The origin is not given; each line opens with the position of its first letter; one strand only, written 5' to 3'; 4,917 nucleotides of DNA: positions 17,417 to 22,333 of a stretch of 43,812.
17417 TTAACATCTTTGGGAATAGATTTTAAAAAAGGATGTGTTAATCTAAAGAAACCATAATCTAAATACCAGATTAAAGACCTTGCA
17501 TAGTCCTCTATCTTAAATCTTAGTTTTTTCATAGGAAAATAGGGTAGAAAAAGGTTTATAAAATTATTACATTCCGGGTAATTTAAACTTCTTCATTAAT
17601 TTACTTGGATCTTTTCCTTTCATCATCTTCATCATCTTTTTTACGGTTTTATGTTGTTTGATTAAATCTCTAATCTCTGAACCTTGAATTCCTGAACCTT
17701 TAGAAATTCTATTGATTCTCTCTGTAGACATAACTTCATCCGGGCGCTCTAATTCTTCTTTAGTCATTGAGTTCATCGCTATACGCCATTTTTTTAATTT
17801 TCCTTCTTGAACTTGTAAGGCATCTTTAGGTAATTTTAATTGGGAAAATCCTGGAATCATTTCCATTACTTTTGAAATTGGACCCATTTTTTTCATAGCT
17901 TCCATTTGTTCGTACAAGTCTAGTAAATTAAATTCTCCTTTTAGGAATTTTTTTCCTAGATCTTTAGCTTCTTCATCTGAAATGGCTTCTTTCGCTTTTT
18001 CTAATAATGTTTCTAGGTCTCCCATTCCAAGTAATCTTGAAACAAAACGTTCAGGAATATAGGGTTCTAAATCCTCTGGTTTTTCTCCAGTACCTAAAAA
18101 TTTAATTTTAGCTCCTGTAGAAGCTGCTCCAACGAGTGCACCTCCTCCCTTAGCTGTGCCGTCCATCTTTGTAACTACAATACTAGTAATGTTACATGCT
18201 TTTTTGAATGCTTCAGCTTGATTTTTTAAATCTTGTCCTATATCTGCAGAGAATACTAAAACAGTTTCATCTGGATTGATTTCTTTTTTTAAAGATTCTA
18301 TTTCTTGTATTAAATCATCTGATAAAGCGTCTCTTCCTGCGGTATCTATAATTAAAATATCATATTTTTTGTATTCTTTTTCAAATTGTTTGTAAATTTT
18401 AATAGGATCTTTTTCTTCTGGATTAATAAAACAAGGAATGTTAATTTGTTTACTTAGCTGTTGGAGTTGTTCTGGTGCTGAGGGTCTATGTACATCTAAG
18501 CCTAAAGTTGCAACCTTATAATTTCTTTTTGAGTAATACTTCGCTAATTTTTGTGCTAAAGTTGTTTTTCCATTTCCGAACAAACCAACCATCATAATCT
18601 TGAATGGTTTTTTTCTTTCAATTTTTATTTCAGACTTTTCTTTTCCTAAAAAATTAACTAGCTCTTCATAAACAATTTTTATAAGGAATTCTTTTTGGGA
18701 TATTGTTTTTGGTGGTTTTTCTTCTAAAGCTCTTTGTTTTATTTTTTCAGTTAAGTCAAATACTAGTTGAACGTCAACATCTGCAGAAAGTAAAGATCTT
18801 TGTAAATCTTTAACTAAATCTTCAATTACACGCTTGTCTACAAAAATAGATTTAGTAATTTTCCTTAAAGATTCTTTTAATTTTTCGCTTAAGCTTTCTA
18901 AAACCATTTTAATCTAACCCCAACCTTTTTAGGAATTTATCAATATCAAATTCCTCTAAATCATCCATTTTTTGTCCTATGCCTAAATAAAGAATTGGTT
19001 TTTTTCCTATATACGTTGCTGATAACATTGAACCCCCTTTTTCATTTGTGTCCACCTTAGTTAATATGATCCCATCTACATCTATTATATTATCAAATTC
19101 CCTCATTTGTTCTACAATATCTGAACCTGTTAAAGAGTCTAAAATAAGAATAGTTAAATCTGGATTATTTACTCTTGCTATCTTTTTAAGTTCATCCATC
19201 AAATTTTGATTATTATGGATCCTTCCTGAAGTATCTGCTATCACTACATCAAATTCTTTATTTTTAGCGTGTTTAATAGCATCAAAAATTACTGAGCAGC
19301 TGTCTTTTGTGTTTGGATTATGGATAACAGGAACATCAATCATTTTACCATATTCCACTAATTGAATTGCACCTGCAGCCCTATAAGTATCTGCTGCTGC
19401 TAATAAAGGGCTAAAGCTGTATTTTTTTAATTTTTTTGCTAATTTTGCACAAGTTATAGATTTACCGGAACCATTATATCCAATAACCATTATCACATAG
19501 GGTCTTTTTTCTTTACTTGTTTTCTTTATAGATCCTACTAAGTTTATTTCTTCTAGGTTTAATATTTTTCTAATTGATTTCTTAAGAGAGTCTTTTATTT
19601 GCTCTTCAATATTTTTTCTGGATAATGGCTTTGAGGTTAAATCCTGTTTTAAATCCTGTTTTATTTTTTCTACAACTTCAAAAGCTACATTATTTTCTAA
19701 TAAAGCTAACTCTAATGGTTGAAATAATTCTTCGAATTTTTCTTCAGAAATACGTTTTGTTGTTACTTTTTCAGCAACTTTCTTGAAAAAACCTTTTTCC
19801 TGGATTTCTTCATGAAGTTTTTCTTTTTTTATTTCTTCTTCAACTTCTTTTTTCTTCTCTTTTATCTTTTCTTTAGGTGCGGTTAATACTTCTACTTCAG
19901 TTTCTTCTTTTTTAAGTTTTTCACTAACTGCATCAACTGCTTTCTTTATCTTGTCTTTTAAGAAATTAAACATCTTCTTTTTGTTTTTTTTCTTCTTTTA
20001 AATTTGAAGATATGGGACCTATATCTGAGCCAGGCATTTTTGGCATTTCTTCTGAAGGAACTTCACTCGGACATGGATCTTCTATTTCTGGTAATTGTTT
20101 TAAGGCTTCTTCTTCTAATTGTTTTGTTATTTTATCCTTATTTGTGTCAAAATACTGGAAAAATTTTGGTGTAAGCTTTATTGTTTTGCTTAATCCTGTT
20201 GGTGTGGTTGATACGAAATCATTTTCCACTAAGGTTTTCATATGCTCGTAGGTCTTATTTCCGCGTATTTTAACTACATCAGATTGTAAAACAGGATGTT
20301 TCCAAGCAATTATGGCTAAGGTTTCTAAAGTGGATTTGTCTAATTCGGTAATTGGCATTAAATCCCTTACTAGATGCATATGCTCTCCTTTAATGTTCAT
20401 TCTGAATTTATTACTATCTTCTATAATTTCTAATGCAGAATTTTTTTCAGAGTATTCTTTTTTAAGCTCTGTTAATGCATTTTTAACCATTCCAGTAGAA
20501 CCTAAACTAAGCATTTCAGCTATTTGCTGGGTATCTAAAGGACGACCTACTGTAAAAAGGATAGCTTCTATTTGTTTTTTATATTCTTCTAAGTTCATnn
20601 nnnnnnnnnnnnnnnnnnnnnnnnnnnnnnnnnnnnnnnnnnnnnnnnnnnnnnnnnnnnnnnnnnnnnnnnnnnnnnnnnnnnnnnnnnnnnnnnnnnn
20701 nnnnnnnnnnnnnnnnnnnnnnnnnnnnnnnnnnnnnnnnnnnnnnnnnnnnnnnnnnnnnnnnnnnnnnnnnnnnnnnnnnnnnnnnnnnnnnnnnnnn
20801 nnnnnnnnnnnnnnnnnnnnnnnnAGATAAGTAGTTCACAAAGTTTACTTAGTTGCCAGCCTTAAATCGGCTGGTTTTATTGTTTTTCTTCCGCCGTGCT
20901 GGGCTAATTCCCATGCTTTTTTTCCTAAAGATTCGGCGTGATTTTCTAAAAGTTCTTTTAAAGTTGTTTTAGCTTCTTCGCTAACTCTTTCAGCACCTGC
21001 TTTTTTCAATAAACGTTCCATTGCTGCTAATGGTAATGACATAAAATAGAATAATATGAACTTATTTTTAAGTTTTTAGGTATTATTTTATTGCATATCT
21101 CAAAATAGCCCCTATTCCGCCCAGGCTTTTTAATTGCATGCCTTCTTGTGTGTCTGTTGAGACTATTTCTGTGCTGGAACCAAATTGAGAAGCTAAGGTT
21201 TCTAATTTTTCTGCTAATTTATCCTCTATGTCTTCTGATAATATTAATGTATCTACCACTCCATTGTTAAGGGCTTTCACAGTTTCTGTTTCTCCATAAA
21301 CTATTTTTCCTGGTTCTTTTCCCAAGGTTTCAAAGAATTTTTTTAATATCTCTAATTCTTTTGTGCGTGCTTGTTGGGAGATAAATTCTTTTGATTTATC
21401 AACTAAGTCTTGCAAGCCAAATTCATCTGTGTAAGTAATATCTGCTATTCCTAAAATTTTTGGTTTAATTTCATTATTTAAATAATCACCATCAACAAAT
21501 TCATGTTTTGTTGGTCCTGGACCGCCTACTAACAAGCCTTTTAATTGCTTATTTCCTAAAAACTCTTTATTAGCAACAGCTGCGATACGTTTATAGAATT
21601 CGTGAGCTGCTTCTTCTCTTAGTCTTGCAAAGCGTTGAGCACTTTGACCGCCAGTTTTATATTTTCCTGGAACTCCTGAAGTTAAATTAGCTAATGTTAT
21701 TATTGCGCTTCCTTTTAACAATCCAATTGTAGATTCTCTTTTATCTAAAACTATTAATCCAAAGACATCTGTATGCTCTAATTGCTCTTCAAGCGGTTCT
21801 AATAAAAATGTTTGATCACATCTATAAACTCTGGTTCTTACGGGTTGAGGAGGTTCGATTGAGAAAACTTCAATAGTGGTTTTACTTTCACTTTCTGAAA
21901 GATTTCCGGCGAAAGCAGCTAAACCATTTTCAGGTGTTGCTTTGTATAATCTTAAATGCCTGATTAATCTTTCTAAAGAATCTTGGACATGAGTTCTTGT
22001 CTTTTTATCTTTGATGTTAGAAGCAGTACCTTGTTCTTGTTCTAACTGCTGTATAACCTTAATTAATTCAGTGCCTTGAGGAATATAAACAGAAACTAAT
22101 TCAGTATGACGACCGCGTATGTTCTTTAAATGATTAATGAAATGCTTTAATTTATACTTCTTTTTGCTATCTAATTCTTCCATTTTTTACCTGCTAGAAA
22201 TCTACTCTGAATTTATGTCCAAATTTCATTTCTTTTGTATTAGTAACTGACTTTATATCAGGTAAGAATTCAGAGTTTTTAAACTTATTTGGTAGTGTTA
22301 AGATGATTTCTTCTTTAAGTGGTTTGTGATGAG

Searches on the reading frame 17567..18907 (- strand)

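Call 59: search_protein_families(library=pfam, proteins=[window:17567-18907:-], max_evalue=0.0001)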
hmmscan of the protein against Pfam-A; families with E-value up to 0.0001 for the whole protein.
window:17567-18907:- (446 aa): 5 families
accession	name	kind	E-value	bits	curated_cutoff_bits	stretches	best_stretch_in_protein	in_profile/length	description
PF00448.28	SRP54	-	1.8e-59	201.1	22.7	1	102-294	2-196/196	SRP54-type protein, GTPase domain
PF02978.25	SRP_SPB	-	2.6e-28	98.7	27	1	325-426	1-91/91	Signal peptide binding domain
PF02881.24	SRP54_N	-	9.1e-13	48.7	22.4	1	6-83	1-75/75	SRP54-type protein, helical bundle domain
PF01656.29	CbiA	-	6.9e-06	26.5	25.4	1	111-254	9-89/125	CobQ/CobB/MinD/ParA nucleotide binding domain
PF02492.25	cobW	-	7.1e-05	22.9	20.7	0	104-251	3-156/180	CobW/HypB/UreG, nucleotide-binding domain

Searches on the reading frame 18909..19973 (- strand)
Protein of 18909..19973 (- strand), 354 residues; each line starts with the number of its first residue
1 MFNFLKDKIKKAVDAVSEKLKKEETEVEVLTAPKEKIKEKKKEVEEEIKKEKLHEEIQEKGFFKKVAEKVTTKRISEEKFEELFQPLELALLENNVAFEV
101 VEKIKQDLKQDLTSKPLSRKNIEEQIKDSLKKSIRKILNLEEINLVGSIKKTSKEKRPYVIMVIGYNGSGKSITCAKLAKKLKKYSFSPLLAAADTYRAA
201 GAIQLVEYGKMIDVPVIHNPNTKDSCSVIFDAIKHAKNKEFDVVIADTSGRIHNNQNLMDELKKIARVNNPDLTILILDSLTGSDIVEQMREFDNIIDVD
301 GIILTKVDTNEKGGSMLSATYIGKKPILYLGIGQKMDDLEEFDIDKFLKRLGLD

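Call 60: search_protein_families(library=pfam, proteins=[window:18909-19973:-], max_evalue=0.0001)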
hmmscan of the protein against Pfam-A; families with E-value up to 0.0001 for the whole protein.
window:18909-19973:- (354 aa): 3 families
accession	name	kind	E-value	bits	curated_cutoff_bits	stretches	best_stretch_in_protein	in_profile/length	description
PF00448.28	SRP54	-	2e-67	227.1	22.7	1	158-351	1-194/196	SRP54-type protein, GTPase domain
PF02881.24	SRP54_N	-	6.1e-08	33.2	22.4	1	65-130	7-75/75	SRP54-type protein, helical bundle domain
PF13401.12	AAA_22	-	9.4e-05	23.2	27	0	157-267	4-109/130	AAA domain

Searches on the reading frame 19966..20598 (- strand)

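Call 60: search_protein_families(library=pfam, proteins=[window:19966-20598:-], max_evalue=0.0001)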
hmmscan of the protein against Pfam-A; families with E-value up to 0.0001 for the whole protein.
window:19966-20598:- (210 aa): 1 family
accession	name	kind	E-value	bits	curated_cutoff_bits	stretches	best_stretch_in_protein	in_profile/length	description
PF04079.22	SMC_ScpB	-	3.6e-35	121.3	27.4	1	9-154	2-153/160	Segregation and condensation complex subunit ScpB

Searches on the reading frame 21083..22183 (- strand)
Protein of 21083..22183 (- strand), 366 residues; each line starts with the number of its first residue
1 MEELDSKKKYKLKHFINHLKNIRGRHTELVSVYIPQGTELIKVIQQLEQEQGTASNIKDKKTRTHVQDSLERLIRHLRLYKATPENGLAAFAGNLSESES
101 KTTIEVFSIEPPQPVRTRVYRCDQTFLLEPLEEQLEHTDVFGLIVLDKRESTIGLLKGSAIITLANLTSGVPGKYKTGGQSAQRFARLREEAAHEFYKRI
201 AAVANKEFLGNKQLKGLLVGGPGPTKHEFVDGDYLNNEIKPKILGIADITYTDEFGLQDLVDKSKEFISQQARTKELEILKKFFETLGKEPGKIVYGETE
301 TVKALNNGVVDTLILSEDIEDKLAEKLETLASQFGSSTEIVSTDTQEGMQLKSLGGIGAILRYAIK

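Call 60: search_protein_families(library=pfam, proteins=[window:21083-22183:-], max_evalue=0.0001)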
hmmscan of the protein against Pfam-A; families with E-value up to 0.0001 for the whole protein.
window:21083-22183:- (366 aa): 6 families
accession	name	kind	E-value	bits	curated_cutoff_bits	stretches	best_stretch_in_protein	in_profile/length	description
PF03464.20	eRF1_2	-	1.8e-40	138.8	27.1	1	141-269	2-132/133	eRF1 domain 2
PF03465.20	eRF1_3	-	1.8e-22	80.3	25.8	1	275-365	3-106/106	eRF1 domain 3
PF03463.20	eRF1_1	-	8.8e-16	58.5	23.8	1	20-134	6-122/123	eRF1 domain 1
PF18854.6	baeRF_family10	-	1.5e-10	41.9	27.1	1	128-229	3-107/143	Bacterial archaeo-eukaryotic release factor family 10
PF18859.6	acVLRF1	-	1.8e-08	35.1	27.1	1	144-221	5-81/130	Actinobacteria/chloroflexi VLRF1 release factor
PF01248.31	Ribosomal_L7Ae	-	7.6e-05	22.8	22.1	0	289-332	11-55/95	Ribosomal protein L7Ae/L30e/S12e/Gadd45 family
